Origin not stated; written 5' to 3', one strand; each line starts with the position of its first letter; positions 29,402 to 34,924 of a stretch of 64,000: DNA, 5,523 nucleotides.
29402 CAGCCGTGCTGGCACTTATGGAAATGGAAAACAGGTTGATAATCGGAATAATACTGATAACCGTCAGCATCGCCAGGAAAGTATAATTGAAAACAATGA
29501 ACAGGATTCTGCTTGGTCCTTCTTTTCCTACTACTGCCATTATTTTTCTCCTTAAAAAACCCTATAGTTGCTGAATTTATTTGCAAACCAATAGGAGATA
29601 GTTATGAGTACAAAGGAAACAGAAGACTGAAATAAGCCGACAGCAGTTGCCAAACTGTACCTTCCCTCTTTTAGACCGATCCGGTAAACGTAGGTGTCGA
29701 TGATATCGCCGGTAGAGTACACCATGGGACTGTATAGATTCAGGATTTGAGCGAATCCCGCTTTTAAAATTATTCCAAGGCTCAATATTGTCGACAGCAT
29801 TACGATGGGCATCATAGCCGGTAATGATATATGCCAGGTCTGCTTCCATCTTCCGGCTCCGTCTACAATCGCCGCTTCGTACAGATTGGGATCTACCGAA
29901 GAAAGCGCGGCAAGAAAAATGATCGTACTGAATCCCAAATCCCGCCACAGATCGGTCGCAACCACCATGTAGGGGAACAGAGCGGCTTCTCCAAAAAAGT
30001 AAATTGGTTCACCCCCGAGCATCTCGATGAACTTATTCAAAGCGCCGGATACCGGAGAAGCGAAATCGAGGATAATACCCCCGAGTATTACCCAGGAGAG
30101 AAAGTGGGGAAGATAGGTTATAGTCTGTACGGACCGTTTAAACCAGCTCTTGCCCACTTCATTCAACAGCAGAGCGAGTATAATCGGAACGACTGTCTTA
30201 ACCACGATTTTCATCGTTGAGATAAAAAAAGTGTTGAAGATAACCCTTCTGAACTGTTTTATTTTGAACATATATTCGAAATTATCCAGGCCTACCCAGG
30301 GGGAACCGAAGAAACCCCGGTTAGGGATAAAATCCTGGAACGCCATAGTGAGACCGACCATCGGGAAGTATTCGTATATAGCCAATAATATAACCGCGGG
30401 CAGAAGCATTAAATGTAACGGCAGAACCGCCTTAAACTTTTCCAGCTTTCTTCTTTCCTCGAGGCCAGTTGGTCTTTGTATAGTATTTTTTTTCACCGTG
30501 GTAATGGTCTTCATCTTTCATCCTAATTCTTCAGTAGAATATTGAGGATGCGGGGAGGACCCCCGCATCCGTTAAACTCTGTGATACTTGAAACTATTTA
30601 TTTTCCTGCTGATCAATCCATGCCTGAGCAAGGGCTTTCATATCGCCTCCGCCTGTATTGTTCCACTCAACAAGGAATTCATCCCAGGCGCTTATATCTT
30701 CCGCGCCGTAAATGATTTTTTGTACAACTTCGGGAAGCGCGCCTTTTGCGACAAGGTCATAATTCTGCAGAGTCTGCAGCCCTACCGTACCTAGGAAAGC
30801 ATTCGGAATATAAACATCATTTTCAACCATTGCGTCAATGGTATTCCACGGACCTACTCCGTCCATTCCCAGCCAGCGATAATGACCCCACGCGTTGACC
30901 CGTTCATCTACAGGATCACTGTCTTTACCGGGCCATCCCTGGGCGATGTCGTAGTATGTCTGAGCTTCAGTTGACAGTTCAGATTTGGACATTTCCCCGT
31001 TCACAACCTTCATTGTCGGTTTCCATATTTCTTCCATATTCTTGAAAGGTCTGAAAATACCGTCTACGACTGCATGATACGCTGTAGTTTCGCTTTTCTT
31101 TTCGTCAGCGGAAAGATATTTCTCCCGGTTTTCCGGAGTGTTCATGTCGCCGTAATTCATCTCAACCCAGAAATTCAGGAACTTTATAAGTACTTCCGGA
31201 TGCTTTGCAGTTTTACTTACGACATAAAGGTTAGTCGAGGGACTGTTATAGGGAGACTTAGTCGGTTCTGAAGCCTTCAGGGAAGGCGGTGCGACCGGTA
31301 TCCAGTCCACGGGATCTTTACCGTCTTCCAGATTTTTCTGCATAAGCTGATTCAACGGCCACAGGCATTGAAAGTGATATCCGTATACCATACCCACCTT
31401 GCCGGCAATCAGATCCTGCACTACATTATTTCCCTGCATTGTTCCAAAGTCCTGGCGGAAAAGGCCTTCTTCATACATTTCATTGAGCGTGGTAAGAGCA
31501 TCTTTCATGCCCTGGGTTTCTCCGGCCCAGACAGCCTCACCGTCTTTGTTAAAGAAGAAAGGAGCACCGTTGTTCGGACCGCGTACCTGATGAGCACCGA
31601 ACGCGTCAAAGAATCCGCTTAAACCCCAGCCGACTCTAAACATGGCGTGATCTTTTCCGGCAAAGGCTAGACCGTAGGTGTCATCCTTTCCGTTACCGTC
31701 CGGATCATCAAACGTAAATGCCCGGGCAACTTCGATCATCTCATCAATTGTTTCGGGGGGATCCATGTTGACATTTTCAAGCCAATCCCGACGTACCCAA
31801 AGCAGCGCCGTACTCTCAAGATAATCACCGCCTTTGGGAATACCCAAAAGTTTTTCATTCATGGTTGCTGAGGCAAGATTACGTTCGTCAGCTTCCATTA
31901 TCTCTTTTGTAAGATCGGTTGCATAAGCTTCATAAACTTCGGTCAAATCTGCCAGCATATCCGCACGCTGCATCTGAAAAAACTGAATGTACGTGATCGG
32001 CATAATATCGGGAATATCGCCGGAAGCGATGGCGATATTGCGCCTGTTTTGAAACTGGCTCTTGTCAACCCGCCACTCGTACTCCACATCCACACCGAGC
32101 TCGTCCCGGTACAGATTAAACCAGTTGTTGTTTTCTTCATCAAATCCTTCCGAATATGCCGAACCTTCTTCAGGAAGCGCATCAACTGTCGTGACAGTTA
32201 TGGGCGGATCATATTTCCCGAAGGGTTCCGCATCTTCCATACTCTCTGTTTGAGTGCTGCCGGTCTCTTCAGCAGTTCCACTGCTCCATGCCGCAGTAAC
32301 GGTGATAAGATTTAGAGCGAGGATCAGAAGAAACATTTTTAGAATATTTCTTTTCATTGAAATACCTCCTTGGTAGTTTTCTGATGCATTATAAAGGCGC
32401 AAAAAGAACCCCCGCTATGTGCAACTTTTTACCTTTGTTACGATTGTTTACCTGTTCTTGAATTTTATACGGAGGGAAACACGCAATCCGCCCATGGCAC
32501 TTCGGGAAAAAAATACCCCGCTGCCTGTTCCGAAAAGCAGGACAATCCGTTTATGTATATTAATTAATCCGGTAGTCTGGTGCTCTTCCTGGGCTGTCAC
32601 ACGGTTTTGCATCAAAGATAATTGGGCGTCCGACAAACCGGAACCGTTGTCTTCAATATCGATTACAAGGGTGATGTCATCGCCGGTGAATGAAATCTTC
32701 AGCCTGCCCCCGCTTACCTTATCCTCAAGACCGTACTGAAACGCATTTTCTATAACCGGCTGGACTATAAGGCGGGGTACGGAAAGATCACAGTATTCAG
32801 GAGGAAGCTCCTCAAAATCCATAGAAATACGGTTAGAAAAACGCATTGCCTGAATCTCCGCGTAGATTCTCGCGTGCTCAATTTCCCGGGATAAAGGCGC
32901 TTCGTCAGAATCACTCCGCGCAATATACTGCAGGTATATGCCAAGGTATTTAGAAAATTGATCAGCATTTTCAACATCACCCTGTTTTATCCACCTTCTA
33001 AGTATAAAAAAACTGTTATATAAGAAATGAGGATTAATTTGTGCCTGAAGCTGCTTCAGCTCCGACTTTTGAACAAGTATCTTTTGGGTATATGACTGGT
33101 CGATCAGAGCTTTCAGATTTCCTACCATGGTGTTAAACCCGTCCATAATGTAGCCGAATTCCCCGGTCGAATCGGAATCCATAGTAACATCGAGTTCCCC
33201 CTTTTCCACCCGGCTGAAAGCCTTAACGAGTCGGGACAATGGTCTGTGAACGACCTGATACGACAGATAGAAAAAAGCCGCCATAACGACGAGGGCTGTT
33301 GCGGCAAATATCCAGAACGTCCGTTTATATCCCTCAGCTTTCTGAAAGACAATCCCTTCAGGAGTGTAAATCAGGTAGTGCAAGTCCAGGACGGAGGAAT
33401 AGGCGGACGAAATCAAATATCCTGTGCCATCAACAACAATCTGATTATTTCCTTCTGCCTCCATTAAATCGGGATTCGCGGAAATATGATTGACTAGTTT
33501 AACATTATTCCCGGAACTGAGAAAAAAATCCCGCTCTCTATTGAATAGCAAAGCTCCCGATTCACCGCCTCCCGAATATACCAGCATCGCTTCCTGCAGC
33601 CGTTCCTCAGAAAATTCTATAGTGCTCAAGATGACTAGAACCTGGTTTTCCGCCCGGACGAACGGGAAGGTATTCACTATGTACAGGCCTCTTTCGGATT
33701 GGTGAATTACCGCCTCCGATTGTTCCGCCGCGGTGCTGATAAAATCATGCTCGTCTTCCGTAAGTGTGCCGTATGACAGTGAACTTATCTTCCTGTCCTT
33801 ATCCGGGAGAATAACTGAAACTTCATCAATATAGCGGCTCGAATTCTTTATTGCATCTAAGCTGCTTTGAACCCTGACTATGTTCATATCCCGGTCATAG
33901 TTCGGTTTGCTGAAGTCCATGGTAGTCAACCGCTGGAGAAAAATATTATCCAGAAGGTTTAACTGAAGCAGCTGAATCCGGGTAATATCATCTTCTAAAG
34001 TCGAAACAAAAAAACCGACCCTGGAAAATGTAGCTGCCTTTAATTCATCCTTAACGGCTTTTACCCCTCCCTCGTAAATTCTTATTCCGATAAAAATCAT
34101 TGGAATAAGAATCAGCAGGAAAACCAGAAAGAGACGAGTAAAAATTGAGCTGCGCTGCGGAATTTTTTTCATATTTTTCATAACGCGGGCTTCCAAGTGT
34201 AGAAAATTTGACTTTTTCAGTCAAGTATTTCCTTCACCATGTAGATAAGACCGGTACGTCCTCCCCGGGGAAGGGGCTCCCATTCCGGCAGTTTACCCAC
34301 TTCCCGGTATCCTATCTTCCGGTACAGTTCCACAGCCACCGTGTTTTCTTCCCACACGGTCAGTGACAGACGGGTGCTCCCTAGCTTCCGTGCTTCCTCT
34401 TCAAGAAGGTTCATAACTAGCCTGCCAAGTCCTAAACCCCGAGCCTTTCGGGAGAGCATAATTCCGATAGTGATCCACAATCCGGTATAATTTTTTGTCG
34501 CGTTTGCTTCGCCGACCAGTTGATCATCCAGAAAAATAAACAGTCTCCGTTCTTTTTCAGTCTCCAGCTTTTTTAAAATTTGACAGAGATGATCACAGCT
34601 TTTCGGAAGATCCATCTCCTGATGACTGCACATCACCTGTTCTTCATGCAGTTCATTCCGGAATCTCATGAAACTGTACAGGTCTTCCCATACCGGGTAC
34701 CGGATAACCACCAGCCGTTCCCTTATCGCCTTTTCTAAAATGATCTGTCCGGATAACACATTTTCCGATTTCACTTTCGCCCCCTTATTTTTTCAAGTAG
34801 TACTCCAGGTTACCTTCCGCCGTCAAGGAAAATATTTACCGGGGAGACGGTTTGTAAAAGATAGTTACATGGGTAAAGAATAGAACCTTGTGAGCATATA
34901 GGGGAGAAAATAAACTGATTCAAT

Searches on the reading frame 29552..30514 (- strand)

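Call 8: search_protein_families(library=pfam, proteins=[window:29552-30514:-], max_evalue=0.001)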
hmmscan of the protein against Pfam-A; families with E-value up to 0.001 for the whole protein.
window:29552-30514:- (320 aa): 1 family
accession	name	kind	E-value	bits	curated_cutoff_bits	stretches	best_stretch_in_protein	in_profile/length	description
PF00528.27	BPD_transp_1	-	4.9e-13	49.6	26.4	1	108-313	3-181/184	Binding-protein-dependent transport system inner membrane component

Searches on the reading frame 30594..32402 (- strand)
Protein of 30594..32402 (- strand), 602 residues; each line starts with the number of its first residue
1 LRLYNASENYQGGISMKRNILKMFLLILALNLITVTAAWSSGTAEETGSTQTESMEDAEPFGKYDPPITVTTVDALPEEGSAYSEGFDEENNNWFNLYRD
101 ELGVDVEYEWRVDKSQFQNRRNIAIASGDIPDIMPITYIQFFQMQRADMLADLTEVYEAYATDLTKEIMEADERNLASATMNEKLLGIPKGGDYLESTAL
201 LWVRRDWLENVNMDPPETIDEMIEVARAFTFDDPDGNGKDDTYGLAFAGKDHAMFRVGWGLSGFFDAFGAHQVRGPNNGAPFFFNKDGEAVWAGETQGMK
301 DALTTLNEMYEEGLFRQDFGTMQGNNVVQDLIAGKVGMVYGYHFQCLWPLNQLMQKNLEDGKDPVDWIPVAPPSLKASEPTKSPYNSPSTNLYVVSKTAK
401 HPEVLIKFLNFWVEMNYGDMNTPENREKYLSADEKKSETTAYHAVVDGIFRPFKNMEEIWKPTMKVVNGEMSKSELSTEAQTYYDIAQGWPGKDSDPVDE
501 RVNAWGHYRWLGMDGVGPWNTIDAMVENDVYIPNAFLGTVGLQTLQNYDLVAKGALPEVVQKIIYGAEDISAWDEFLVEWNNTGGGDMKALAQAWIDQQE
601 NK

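Call 8: search_protein_families(library=pfam, proteins=[window:30594-32402:-], max_evalue=0.001)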
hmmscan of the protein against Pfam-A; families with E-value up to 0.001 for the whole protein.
window:30594-32402:- (602 aa): 1 family
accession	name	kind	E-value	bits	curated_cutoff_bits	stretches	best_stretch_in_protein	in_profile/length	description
PF01547.30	SBP_bac_1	-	1.8e-19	71.3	26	1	78-412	5-300/307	Bacterial extracellular solute-binding protein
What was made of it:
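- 28650..34774 (-): Uptake, sensing and acetylation genes: two ABC permeases, a 602-aa lipoprotein solute-binding protein, a YesM-like histidine kinase and a GNAT. Call 8.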

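Call 70: search_protein_families(library=ncbifam, proteins=[window:30594-32402:-], max_evalue=0.01)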
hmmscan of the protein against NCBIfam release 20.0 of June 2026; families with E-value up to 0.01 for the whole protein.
window:30594-32402:- (602 aa): 0 families

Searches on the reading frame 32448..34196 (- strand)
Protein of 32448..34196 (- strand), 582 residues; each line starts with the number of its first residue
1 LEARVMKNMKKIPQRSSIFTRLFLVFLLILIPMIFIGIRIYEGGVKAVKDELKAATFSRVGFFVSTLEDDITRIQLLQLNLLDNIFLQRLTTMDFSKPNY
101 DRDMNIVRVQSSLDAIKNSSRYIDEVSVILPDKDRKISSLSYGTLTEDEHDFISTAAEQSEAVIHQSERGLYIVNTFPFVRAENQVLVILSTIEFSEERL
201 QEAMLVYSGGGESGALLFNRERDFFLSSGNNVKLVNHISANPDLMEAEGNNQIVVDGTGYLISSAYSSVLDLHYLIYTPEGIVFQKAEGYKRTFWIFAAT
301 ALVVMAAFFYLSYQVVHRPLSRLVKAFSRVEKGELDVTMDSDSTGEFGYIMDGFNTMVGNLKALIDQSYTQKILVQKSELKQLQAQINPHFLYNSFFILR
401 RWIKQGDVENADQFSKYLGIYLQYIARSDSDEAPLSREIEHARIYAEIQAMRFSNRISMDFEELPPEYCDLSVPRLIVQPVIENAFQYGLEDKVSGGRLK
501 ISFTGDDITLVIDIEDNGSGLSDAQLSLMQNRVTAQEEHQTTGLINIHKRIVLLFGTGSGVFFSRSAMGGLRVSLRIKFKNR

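Call 8: search_protein_families(library=pfam, proteins=[window:32448-34196:-], max_evalue=0.001)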
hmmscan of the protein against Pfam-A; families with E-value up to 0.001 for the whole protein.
window:32448-34196:- (582 aa): 3 families
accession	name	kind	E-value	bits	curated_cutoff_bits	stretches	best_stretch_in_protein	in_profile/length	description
PF06580.19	His_kinase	-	2.9e-19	69.6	25.2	1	379-457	2-81/81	Histidine kinase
PF00672.30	HAMP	-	2.3e-07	31.4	25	1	316-362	6-52/53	HAMP domain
PF02518.31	HATPase_c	-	2.1e-06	28.6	26.4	1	475-579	7-109/111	Histidine kinase-, DNA gyrase B-, and HSP90-like ATPase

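Call 70: search_protein_families(library=ncbifam, proteins=[window:32448-34196:-], max_evalue=0.01)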
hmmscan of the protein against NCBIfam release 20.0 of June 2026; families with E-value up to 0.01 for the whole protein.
window:32448-34196:- (582 aa): 23 families
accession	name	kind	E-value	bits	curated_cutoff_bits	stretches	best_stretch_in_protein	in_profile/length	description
NF012163.2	BaeS_SmeS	equivalog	4.6e-12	45.6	500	2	477-577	356-456/457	sensor histidine kinase efflux regulator BaeS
NF007004.0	PRK09467.1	equivalog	3.3e-11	42.6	415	2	407-578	268-435/440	two-component system sensor histidine kinase EnvZ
NF047496.1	HK_LIC11548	equivalog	4.2e-08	32.4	750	1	294-373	277-357/589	LIC_11548 family sensor histidine kinase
NF007007.0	PRK09470.1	equivalog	6.1e-08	32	486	1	292-576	169-456/463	envelope stress sensor histidine kinase CpxA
NF007837.0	PRK10549.1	equivalog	6.2e-08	31.8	603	1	290-361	162-233/466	envelope stress sensor histidine kinase BaeS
NF053867.1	SprKinKinDBac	equivalog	2e-07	29.8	775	1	479-557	399-477/500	sporulation kinase KinD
NF008184.0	PRK10935.1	equivalog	1.4e-06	27.2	553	1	302-397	160-255/565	nitrate/nitrite two-component system sensor histidine kinase NarQ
NF008318.0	PRK11107.1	equivalog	2.2e-05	22.7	890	1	301-364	187-250/920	two-component sensor histidine kinase BarA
TIGR01386.1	cztS_silS_copS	subfamily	2.7e-05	23.3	292.55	1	288-362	160-235/457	heavy metal sensor histidine kinase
NF008025.0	PRK10755.1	equivalog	9.4e-05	21.2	314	0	473-578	253-355/362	two-component system sensor histidine kinase PmrB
NF041847.1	transduc_aer2_vibrio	equivalog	9.6e-05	20.8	1200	1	317-367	456-506/804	aerotaxis transducer Aer2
NF040691.1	MtrAB_MtrB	equivalog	0.00017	20.8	450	1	288-367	184-263/507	MtrAB system histidine kinase MtrB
NF038263.1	prot_phos_SiaA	equivalog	0.00017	20.3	700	1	250-383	267-400/658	biofilm regulation protein phosphatase SiaA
NF007898.0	PRK10604.1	equivalog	0.00031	20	478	0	314-366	158-210/433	two-component system sensor histidine kinase RstB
NF047786.1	his_kin_MadS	equivalog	0.00078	18.7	500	1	499-577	360-433/434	MadS family sensor histidine kinase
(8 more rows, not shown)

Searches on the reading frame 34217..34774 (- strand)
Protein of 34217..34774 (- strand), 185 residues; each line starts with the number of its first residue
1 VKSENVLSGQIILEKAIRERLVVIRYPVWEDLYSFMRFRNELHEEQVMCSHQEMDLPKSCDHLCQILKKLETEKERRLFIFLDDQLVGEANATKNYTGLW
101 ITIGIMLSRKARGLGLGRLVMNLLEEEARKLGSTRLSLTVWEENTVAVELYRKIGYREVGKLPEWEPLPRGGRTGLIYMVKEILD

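Call 8: search_protein_families(library=pfam, proteins=[window:34217-34774:-], max_evalue=0.001)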
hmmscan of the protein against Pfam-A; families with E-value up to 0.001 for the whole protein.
window:34217-34774:- (185 aa): 6 families
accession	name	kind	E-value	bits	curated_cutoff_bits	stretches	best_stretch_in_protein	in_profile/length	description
PF00583.31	Acetyltransf_1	-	6.3e-15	55.9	20.7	1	63-156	24-116/116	Acetyltransferase (GNAT) family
PF13673.13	Acetyltransf_10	-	4e-08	33.7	23.6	1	69-161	25-112/128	Acetyltransferase (GNAT) domain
PF13508.13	Acetyltransf_7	-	6.9e-08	33.2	27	1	77-158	4-84/84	Acetyltransferase (GNAT) domain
PF08445.16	FR47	-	2.5e-06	27.8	22.1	1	105-159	27-80/86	FR47-like protein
PF13302.13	Acetyltransf_3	-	6.9e-06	27.2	25.4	1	24-157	4-138/138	Acetyltransferase (GNAT) domain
PF13420.13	Acetyltransf_4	-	3.2e-05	24.4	24.3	1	26-161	3-139/155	Acetyltransferase (GNAT) domain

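Call 70: search_protein_families(library=ncbifam, proteins=[window:34217-34774:-], max_evalue=0.01)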
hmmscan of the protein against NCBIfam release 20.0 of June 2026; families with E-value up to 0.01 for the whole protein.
window:34217-34774:- (185 aa): 15 families
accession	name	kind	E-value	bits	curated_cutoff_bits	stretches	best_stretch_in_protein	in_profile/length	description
NF040503.1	resist_ArsN1a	equivalog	2.9e-11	43.4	170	1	95-160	73-137/159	arsinothricin resistance N-acetyltransferase ArsN1 family A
TIGR03585.1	PseH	equivalog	1.3e-10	41.6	93.1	1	34-161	13-138/156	UDP-4-amino-4,6-dideoxy-N-acetyl-beta-L-altrosamine N-acetyltransferase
TIGR01575.1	rimI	equivalog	2.7e-08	34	86.4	1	103-163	59-119/132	ribosomal protein S18-alanine N-acetyltransferase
NF002959.0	PRK03624.1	equivalog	2e-07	30.8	124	1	61-159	35-132/147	GNAT family acetyltransferase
NF053587.1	SpmdActasePaiA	equivalog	1.8e-06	27.9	250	1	104-160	95-151/172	spermidine/spermine N(1)-acetyltransferase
NF007025.1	PRK09491.1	equivalog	3.9e-05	23.6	173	1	105-179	68-141/145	ribosomal protein S18-alanine N-acetyltransferase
NF000225.3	AAC_6p_Strep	exception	4.6e-05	23.4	250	1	76-166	41-134/156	aminoglycoside 6'-N-acetyltransferase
NF000360.1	sat4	exception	0.00024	21.2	380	1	38-157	37-154/180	streptothricin N-acetyltransferase Sat4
NF000487.1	stat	exception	0.00039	20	420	1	101-159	105-164/189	streptothricin N-acetyltransferase STAT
NF049894.1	CG3035_N_ac_Glu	equivalog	0.00059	19.1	280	1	104-158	237-291/300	N-acetylglutamate synthase, CG3035 family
NF033078.2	AAC_6p_Ia_fam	equivalog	0.00093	19.1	265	0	78-140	54-116/181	AAC(6')-Ia family aminoglycoside 6'-N-acetyltransferase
TIGR03103.1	trio_acet_GNAT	equivalog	0.0017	17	569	1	105-159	161-215/547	N-acetylglutaminylglutamine synthetase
NF000359.1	sat3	exception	0.0027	17.8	360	1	82-160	78-156/180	streptothricin N-acetyltransferase Sat3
NF007807.0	PRK10514.1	equivalog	0.0037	17.2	134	1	109-161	80-127/147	acetyltransferase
NF000486.1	AAC_6p_Ip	exception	0.0049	16.8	390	0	78-140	35-97/173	aminoglycoside 6'-N-acetyltransferase AAC(6')-Ip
